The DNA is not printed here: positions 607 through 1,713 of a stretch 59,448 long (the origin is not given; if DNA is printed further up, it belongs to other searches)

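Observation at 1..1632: HipA-like kinase plus DUF3037 two-gene module next to the orphan terminase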

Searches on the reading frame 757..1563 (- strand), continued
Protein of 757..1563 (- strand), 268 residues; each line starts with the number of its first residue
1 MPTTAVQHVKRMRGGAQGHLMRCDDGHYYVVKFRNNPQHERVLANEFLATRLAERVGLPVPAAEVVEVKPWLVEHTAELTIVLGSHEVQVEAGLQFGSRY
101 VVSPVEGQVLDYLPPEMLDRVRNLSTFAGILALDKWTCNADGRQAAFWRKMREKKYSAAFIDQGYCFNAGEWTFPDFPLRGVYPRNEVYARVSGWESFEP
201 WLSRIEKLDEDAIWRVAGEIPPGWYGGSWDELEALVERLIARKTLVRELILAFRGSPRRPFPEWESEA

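Call 36: find_encoding_contigs(protein=P0223, flank=10000, max_places=2)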
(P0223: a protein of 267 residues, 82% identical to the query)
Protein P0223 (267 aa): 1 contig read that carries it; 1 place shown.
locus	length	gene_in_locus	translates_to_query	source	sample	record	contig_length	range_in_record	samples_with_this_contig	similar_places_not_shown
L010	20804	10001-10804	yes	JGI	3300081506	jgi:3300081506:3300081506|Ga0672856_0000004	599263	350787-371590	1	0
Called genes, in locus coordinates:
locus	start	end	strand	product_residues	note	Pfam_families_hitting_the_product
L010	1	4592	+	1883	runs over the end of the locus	PF18338:BppL_N (faint)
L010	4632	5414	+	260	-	-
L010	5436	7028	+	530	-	-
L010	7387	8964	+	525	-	-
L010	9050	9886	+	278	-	PF20613:HipA_2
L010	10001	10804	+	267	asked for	PF11236:DUF3037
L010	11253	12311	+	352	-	PF04860:Phage_portal, PF06074:Portal_Mu (faint)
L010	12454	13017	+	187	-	-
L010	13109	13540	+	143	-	-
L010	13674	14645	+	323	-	-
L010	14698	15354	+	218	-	-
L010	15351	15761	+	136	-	-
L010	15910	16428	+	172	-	-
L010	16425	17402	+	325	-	-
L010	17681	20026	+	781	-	-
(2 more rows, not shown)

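Call 38: find_related_loci(query=window:757-1563:-, collection=genome_contigs, flank=10000)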
Query window:757-1563:- (268 aa) in genome_contigs; peptide patterns used: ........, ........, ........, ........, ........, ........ (x = any residue, [..] = any of these).
600 stretches matched a pattern (row limit reached: there are more); 560 encode a relative of the query (tblastn E <= 1e-3); the best 80 are kept; 80 distinct loci.
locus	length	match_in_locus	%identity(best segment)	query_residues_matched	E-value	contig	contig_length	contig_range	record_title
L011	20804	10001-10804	98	1-268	1e-179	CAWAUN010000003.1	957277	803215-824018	MAG: uncultured Acidobacteriaceae bacterium isolate MFD09567.bin.1.136 genome assembly, contig: contig_33362, whole geno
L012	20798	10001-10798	95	1-266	1e-173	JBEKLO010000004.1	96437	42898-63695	MAG: Terriglobales bacterium isolate SPRUCE 372 SPRUCE_372_4, whole genome shotgun sequence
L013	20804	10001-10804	94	1-268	4e-173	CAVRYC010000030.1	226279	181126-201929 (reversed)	MAG: uncultured Acidobacteriaceae bacterium isolate MFD02248.bin.2.114 genome assembly, contig: contig_34936, whole geno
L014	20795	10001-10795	94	1-265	5e-172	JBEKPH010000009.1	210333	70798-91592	MAG: Terriglobales bacterium isolate SPRUCE 45 SPRUCE_45_9, whole genome shotgun sequence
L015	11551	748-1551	94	1-268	6e-172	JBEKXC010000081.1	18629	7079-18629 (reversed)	MAG: Terriglobales bacterium isolate SPRUCE 642 SPRUCE_642_81, whole genome shotgun sequence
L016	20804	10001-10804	93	1-268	1e-171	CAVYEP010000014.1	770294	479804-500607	MAG: uncultured Acidobacteriaceae bacterium isolate MFD00991.bin.2.15 genome assembly, contig: contig_7371, whole genome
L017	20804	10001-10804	93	1-268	2e-171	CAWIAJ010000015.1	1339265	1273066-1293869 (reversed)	MAG: uncultured Acidobacteriaceae bacterium isolate MFD01223.bin.1.107 genome assembly, contig: contig_27270, whole geno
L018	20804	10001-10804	92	1-268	5e-171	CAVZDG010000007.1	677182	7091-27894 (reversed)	MAG: uncultured Acidobacteriaceae bacterium isolate MFD09222.bin.1.125 genome assembly, contig: contig_44710, whole geno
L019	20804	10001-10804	92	1-268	2e-170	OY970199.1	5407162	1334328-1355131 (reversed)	MAG: uncultured Acidobacteriaceae bacterium isolate MFD04463.bin.1.15 genome assembly, chromosome: 1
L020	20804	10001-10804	93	1-268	3e-170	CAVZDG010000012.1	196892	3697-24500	MAG: uncultured Acidobacteriaceae bacterium isolate MFD09222.bin.1.125 genome assembly, contig: contig_98827, whole geno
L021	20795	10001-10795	93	1-265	2e-170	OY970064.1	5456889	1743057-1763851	MAG: uncultured Acidobacteriaceae bacterium isolate MFD06092.bin.c.1 genome assembly, chromosome: 1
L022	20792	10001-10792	94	1-264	2e-169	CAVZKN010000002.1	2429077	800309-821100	MAG: uncultured Acidobacteriaceae bacterium isolate MFD09286.bin.1.8 genome assembly, contig: contig_16239, whole genome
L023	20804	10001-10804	93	1-268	2e-168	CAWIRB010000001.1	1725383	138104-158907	MAG: uncultured Acidobacteriaceae bacterium isolate MFD01689.bin.1.48 genome assembly, contig: contig_20026, whole genom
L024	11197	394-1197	92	1-268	3e-168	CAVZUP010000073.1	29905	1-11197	MAG: uncultured Acidobacteriaceae bacterium isolate MFD05379.bin.1.4 genome assembly, contig: contig_25301, whole genome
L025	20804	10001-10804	91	1-268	4e-168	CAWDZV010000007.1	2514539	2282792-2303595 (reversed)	MAG: uncultured Acidobacteriaceae bacterium isolate MFD05512.bin.1.251 genome assembly, contig: contig_6045, whole genom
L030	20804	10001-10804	93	1-268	5e-164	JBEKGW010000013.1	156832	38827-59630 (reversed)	MAG: Terriglobales bacterium isolate SPRUCE 262 SPRUCE_262_13, whole genome shotgun sequence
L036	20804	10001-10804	87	1-268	3e-161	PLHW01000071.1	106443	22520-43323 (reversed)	MAG: Acidobacteriaceae bacterium isolate bog_205 73.20110800_S1M.45_contig_1052, whole genome shotgun sequence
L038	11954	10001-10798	89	3-268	4e-161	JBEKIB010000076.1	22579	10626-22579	MAG: Terriglobales bacterium isolate SPRUCE 290 SPRUCE_290_76, whole genome shotgun sequence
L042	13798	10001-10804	88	1-268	2e-157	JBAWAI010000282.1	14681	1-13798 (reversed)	MAG: Terriglobales bacterium isolate MFD09463_ilm_asm_bin1 k127_340968, whole genome shotgun sequence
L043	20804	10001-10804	88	1-268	4e-155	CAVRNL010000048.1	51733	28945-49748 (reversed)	MAG: uncultured Acidobacteriaceae bacterium isolate MFD01223.bin.2.77 genome assembly, contig: contig_17400, whole genom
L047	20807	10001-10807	76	1-268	2e-139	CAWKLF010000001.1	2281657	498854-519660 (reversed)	MAG: uncultured Acidobacteriota bacterium isolate MFD08416.bin.1.19 genome assembly, contig: contig_182, whole genome sh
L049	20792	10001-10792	77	5-268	2e-138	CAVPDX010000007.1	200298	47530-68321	MAG: uncultured Acidobacteriaceae bacterium isolate MFD00008.bin.1.228 genome assembly, contig: contig_57144, whole geno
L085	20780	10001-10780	74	5-264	9e-133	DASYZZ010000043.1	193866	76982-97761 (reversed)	MAG TPA_asm: Candidatus Sulfotelmatobacter sp. isolate SMAG_U6375 k141_541248, whole genome shotgun sequence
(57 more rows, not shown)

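Call 40: search_dna_similar(query=window:757-1563:-, collection=phages, mode=protein, max_evalue=0.001, max_rows=30)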
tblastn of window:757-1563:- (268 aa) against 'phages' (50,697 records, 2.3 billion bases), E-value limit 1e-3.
No match.

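Call 41: search_protein_representatives(protein=window:757-1563:-)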
Query: 268 residues. Proteins with E-value up to 0.001 (for the whole library): 2983; up to 1e-10: 2009; up to 1e-30: 599. The best 150 are listed.
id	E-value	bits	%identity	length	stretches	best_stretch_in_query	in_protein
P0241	6.2e-109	380.2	63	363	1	5-267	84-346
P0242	6.8e-107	373.5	62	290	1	3-265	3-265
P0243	1.2e-100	353.1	59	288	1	3-265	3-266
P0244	1.4e-94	333.2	55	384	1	5-266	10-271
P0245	1.5e-91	323.2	57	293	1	3-267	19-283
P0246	4.8e-86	305.1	54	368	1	2-267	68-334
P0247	3.0e-85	302.5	52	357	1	4-265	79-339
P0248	3.3e-84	299.1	72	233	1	12-190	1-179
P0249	1.2e-83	297.3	60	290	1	12-231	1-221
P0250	1.4e-82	293.8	48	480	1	4-265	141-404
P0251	1.4e-81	290.5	51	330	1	4-265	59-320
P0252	1.2e-80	287.5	53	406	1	1-265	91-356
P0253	3.5e-80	285.9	50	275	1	2-266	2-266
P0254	3.7e-80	285.8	52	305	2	5-155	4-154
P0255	1.6e-79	283.7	50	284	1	2-265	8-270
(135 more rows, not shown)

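Call 42: find_related_loci(query=window:757-1563:-, collection=viral_contigs, flank=10000)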
Query window:757-1563:- (268 aa) in viral_contigs; peptide patterns used: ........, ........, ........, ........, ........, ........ (x = any residue, [..] = any of these).
14 stretches matched a pattern; 12 encode a relative of the query (tblastn E <= 1e-3); 12 distinct loci.
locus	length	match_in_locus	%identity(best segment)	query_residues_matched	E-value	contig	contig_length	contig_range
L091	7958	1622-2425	94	1-268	6e-173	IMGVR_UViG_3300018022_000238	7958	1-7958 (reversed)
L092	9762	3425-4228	94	1-268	8e-173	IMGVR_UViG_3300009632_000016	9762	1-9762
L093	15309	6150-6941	94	1-264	7e-171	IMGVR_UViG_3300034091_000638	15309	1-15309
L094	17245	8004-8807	94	1-268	7e-166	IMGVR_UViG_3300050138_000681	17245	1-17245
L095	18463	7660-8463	90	1-268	3e-165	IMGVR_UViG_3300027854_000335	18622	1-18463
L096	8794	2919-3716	77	4-268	2e-134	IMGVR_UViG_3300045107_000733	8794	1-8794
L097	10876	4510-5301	74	5-268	3e-133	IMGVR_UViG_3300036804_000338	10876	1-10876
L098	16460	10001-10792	75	5-268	2e-130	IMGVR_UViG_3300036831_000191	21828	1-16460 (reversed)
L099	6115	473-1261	69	1-264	9e-121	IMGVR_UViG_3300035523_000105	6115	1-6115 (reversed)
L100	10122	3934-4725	62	1-264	1e-110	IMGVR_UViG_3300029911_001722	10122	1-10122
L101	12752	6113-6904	58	1-264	6e-102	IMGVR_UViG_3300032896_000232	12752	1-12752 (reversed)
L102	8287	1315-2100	57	5-266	2e-99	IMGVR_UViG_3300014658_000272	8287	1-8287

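Call 54: search_protein_families(library=pfam, proteins=[L043:12637-16131:+, L043:16374-17837:+, L043:8110-8961:-, L043:5724-6653:-, L030:7638-8507:-, L030:8666-9487:-, L030:15485-16591:-, L030:14020-14667:+], max_evalue=0.01)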
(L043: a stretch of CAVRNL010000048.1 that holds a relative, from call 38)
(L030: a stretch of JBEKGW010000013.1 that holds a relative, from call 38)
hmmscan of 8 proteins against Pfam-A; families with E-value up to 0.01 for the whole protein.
L043:12637-16131:+ (1164 aa): 0 families

L043:16374-17837:+ (487 aa): 1 family
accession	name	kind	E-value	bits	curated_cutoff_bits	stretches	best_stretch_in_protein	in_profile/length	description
PF02369.22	Big_1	-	1.9e-07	31.5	34.9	2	266-344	18-88/93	Bacterial Ig-like domain (group 1)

L043:8110-8961:- (283 aa): 0 families

L043:5724-6653:- (309 aa): 0 families

L030:7638-8507:- (289 aa): 0 families

L030:8666-9487:- (273 aa): 3 families
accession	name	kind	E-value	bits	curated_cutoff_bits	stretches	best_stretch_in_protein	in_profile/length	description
PF00196.25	GerE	-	2.4e-14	53.1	23.5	1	208-262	3-57/57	Bacterial regulatory proteins, luxR family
PF08281.18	Sigma70_r4_2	-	6.8e-05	22.9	25.7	1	208-246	11-50/54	Sigma-70, region 4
PF00072.30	Response_reg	-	7.5e-05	23.3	30.2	1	59-154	1-96/111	Response regulator receiver domain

L030:15485-16591:- (368 aa): 2 families
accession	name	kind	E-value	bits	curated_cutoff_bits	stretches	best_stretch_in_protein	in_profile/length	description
PF00589.27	Phage_integrase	-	1.3e-33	116.6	27.1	1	135-346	2-167/172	Phage integrase family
PF13495.12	Phage_int_SAM_4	-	1.5e-06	28.9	27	1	38-107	6-76/85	Phage integrase, N-terminal SAM-like domain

L030:14020-14667:+ (215 aa): 0 families

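Call 58: find_related_loci(query=A2, collection=viral_contigs, flank=8000)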
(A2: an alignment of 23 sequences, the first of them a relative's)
Query A2 (427 aa) in viral_contigs; peptide patterns used: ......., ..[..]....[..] (x = any residue, [..] = any of these).
38 stretches matched a pattern; 25 encode a relative of the query (tblastn E <= 1e-3); 25 distinct loci.
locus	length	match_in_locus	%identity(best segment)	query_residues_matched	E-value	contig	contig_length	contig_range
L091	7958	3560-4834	92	1-427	0e+0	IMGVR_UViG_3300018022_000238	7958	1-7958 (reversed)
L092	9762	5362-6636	92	1-427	0e+0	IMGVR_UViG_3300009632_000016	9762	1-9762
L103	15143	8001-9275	89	1-427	0e+0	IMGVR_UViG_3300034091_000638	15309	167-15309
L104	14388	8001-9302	86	1-427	0e+0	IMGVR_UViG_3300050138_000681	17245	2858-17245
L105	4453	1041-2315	71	1-425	0e+0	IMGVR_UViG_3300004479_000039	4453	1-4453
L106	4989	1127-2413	70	1-425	0e+0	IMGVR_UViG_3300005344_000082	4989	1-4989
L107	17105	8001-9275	90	1-427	0e+0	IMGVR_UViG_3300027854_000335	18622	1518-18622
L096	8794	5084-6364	66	1-425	0e+0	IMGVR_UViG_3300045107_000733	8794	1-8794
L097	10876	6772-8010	66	1-425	8e-180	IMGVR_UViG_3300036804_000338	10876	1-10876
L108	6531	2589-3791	66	1-423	6e-179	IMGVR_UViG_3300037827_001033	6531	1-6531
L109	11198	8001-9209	65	1-425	3e-175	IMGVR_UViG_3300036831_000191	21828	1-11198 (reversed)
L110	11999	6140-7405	63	1-423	8e-174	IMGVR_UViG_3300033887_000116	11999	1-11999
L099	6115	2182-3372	65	18-424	7e-175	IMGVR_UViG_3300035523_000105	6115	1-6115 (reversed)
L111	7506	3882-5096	65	1-422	4e-169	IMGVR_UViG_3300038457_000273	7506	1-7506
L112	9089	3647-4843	63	1-424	1e-167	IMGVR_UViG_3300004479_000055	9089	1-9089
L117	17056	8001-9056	63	67-424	6e-148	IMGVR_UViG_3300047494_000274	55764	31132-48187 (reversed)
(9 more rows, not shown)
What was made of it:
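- Closest known: Gene transfer agents. Different: Some contigs are classed as viral in IMG/VR (calls 42, 58).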

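Call 60: search_protein_families(library=phrogs, proteins=[L001:13511-14062:+, L001:14186-14617:+, L001:14725-14961:+, L001:15053-16024:+, L001:16134-16760:+, L001:16708-17166:+, L001:17225-17743:+, L001:17740-18717:+, L007:17406-19766:+], max_evalue=0.01)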
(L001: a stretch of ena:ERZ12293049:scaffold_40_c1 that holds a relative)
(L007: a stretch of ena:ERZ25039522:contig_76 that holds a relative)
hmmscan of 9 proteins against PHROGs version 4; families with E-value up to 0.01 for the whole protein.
L001:13511-14062:+ (183 aa): 0 families

L001:14186-14617:+ (143 aa): 1 family
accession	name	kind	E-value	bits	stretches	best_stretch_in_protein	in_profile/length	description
phrog_16546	-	unknown function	0.0087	17.4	0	69-106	5-44/86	-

L001:14725-14961:+ (78 aa): 0 families

L001:15053-16024:+ (323 aa): 0 families

L001:16134-16760:+ (208 aa): 1 family
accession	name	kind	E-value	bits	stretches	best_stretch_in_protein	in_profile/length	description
phrog_442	-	connector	5.9e-11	43.2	1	1-203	85-261/270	head-tail adaptor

L001:16708-17166:+ (152 aa): 0 families

L001:17225-17743:+ (172 aa): 0 families

L001:17740-18717:+ (325 aa): 0 families

L007:17406-19766:+ (786 aa): 0 families

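Call 72: search_protein_families(library=padloc, proteins=[P0121, L047:11020-11838:+, L047:10001-10810:+, L117:5808-6620:+, L030:10897-11775:+], max_evalue=0.1)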
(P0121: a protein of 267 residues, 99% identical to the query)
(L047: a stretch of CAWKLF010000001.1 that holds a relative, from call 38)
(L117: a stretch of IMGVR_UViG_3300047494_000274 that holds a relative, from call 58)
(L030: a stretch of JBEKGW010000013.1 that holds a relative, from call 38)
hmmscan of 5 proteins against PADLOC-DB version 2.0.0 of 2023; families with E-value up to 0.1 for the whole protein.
P0121 (267 aa): 1 family
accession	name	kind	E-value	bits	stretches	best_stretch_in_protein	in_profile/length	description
PDLC04767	PDC-M66B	-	0.0056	14.2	1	10-80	7-77/281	-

L047:11020-11838:+ (272 aa): 1 family
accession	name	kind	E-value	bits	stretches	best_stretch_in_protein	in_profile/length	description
PDLC04767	PDC-M66B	-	2.4e-07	28.5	1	10-73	5-66/281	-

L047:10001-10810:+ (269 aa): 1 family
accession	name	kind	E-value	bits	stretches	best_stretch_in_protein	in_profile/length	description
PDLC04766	PDC-M66A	-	1.1e-07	29.4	1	3-130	13-143/270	-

L117:5808-6620:+ (271 aa): 2 families
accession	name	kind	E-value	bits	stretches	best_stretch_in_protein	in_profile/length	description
PDLC04766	PDC-M66A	-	1e-07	29.5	2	3-77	13-94/270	-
PDLC04342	PDC-M03A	-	0.018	12.6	0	6-155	12-163/299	-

L030:10897-11775:+ (292 aa): 0 families
